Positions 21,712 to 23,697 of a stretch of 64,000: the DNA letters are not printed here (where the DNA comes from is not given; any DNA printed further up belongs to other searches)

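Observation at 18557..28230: A 9.7-kb operon of unassigned chemistry: GntR, TAXI-TRAP importer, F-x-H amidohydrolase, AprA-like flavoprotein, mini-ferredoxin, HxH amidohydrolase and a cytoplasmic Mo/W enzyme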

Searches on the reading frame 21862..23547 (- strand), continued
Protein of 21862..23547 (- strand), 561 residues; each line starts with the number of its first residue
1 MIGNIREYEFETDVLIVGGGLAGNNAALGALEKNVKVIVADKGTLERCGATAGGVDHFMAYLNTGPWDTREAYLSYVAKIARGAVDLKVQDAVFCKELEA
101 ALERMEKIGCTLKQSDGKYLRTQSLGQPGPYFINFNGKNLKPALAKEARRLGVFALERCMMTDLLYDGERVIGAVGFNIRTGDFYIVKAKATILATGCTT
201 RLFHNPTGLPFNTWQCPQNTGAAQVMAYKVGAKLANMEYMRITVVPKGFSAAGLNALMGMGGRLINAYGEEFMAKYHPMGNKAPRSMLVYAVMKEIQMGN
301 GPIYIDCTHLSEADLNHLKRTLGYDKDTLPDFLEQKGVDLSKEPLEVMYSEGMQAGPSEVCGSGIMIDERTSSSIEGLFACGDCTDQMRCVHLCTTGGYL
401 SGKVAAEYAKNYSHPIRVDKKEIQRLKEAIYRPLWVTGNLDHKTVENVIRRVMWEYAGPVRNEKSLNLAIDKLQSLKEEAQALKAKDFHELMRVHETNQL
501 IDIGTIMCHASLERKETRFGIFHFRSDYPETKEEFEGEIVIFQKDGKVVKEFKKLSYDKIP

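Call 32: search_solved_structures(query=A1, max_evalue=1e-15, show_alignments=5)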
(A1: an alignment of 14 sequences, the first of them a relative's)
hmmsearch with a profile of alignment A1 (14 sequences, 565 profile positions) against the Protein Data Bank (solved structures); distinct sequences matched with E-value up to 1e-15: 37.
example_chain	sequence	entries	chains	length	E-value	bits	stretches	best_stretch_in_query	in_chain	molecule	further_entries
8a8o_A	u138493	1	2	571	4.3e-87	296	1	10-541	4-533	Alpha-subunit of the PAPS reductase from Methanothermococcus thermolithotrophicus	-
1jnr_A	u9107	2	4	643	3.2e-63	217.2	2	9-310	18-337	adenylylsulfate reductase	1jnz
2fja_A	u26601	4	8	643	4.5e-63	216.7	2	9-310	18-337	adenylylsulfate reductase, subunit A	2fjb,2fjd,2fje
6lum_A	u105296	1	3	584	3.4e-40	141.2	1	11-560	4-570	Succinate dehydrogenase subunit A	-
7d6v_A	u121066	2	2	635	2.2e-39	138.6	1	10-546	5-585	Succinate dehydrogenase subunit A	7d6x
3vr8_A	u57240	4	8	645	2e-34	122.2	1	12-539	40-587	Flavoprotein subunit of complex II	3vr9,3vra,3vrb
3gyx_A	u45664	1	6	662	1.6e-33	119.2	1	12-313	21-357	Adenylylsulfate Reductase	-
4ysx_A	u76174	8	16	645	2.4e-33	118.6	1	12-539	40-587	Succinate dehydrogenase flavoprotein | Succinate dehydrogenase [ubiquinone] flavoprotein subunit, mitochondrial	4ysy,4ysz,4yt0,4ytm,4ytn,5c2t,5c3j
1e7p_A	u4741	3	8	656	5.1e-33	117.5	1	133-537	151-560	Fumarate reductase flavoprotein subunit | QUINOL-FUMARATE REDUCTASE FLAVOPROTEIN SUBUNIT A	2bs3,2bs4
2bs2_A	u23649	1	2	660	5.3e-33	117.5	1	133-537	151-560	QUINOL-FUMARATE REDUCTASE FLAVOPROTEIN SUBUNIT A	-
9lig_A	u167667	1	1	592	6.7e-33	117.1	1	12-549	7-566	Succinate dehydrogenase [ubiquinone] flavoprotein subunit, mitochondrial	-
9kps_A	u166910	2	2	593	6.7e-33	117.1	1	12-549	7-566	Succinate dehydrogenase [ubiquinone] flavoprotein subunit, mitochondrial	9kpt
9kq3_A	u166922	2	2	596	6.8e-33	117.1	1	12-549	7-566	Succinate dehydrogenase [ubiquinone] flavoprotein subunit, mitochondrial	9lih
9qdl_A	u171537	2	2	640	8e-33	116.9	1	12-549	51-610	Succinate dehydrogenase [ubiquinone] flavoprotein subunit, mitochondrial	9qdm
1qlb_A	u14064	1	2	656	1.4e-32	116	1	133-537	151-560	FUMARATE REDUCTASE FLAVOPROTEIN SUBUNIT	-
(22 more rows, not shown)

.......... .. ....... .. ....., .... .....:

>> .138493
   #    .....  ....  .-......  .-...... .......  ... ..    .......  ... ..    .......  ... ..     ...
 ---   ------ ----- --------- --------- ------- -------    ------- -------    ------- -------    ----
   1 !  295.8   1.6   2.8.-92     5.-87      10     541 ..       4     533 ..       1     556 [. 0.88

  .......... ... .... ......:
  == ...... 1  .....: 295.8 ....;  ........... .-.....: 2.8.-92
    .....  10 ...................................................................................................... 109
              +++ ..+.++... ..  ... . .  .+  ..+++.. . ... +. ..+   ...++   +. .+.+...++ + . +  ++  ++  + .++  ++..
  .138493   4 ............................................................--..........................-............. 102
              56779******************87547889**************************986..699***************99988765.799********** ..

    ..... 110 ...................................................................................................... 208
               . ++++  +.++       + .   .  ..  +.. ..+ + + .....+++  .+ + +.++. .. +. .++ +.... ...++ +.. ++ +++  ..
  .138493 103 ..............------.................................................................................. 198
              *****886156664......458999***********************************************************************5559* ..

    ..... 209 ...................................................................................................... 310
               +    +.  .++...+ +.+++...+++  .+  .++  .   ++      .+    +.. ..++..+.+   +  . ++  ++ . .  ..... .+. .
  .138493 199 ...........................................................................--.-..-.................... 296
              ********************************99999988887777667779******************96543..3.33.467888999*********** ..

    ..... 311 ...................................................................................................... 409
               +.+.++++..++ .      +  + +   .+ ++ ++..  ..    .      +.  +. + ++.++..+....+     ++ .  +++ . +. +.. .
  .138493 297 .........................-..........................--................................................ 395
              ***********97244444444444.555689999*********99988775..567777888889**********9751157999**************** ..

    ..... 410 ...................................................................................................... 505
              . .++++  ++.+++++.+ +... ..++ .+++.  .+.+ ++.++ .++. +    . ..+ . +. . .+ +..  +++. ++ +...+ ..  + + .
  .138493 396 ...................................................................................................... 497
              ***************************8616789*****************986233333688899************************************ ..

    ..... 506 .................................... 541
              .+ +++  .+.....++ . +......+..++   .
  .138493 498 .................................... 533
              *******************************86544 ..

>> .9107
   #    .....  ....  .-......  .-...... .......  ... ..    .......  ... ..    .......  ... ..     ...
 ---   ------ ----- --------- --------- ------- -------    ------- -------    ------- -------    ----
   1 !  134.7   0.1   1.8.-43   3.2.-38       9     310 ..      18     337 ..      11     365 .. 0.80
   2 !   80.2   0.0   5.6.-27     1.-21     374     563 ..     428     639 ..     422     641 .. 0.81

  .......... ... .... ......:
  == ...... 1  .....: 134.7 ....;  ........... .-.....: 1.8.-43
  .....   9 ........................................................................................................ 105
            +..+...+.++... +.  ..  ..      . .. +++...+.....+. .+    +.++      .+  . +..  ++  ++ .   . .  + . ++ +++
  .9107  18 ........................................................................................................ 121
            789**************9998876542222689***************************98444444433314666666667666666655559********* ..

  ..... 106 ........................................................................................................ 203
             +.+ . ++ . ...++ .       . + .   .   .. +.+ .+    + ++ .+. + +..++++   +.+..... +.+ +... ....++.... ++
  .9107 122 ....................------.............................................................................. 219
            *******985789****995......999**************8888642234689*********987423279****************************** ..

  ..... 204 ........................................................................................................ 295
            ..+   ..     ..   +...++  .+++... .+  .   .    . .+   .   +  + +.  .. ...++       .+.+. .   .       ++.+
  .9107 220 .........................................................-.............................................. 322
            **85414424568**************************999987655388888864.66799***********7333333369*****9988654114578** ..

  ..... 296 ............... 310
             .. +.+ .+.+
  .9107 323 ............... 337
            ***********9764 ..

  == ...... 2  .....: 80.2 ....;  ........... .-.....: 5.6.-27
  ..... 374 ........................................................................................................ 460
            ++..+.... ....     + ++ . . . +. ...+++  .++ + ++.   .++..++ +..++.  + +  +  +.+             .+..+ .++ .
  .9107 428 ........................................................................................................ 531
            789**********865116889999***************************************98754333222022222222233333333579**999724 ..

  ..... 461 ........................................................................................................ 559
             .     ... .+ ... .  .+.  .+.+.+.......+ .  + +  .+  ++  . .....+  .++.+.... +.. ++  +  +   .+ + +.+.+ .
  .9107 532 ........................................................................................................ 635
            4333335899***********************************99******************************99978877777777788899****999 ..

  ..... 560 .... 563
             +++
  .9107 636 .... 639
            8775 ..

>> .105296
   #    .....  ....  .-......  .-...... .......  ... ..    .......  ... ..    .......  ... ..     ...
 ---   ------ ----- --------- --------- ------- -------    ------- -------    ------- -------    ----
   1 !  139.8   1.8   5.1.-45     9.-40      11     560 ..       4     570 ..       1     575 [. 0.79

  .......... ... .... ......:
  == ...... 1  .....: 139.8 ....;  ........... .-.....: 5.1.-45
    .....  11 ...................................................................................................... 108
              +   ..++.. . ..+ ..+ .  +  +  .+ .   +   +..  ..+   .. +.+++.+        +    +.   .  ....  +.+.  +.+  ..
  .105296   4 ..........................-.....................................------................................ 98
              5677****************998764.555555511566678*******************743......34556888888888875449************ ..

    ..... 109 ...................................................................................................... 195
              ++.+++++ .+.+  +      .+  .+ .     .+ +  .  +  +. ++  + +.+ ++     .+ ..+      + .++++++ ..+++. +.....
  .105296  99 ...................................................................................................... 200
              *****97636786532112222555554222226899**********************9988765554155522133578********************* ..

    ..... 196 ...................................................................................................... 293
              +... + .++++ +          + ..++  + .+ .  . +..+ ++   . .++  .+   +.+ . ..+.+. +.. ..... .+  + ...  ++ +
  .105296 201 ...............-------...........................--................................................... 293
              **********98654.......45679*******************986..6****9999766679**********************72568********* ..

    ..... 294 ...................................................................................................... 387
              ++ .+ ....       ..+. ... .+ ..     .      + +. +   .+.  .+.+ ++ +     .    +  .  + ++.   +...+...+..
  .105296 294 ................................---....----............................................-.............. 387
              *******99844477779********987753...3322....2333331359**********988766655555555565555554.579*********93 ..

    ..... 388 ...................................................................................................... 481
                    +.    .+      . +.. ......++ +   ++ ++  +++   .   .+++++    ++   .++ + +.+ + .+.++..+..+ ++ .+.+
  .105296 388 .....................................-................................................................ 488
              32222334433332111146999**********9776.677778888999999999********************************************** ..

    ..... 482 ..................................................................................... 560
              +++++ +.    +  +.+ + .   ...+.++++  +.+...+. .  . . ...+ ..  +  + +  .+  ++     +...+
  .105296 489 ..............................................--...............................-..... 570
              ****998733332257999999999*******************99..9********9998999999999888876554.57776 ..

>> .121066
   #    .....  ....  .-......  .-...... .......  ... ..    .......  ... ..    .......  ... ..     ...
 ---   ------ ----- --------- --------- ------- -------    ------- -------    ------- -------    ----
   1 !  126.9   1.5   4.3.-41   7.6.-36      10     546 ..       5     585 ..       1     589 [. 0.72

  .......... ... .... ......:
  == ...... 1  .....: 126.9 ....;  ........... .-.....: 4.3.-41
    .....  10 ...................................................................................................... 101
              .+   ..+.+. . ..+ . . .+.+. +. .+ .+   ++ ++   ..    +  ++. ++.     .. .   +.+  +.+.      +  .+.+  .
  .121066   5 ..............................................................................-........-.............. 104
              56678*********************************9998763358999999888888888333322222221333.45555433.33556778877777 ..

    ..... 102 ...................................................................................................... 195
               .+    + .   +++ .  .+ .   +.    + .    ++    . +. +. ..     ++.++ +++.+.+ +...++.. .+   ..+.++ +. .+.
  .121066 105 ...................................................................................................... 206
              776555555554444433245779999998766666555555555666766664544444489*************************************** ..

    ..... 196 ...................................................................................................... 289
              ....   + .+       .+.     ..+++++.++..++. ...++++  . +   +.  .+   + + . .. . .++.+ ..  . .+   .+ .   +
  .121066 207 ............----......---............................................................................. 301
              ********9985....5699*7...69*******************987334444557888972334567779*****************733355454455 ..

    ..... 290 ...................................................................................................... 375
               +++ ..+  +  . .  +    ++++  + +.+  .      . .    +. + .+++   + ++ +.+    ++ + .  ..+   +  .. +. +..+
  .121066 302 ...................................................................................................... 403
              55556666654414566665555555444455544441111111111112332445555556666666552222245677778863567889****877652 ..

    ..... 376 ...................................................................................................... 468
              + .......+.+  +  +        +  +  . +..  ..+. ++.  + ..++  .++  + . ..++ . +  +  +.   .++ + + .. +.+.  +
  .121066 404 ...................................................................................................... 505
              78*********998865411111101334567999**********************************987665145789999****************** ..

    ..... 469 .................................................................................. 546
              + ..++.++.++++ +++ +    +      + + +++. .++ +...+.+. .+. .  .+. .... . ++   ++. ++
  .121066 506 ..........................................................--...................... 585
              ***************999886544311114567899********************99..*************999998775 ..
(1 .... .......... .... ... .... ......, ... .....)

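Call 47: search_protein_representatives(protein=window:21862-23547:-)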
Query: 561 residues. Proteins with E-value up to 0.001 (for the whole library): 6420; up to 1e-10: 2944; up to 1e-30: 501. The best 150 are listed.
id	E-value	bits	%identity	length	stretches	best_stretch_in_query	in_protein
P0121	7.0e-190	648.8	54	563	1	3-558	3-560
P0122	2.0e-165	568.0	47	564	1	8-558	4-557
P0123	2.8e-140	485.0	45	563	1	9-547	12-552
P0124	1.9e-131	455.9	42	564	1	9-533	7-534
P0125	6.5e-122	424.4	38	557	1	7-546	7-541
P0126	3.0e-116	405.7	39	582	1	9-539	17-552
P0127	1.6e-114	400.0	41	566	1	8-546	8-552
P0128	3.8e-111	388.9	40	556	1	10-534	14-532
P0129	4.6e-109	382.0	40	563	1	7-549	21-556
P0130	1.3e-103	364.0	38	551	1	10-543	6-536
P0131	2.7e-101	356.4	40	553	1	6-552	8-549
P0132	9.5e-97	341.4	37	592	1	11-559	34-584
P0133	1.5e-96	340.7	39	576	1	10-536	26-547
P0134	4.4e-95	335.9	37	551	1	10-550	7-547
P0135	6.7e-95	335.3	44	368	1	193-543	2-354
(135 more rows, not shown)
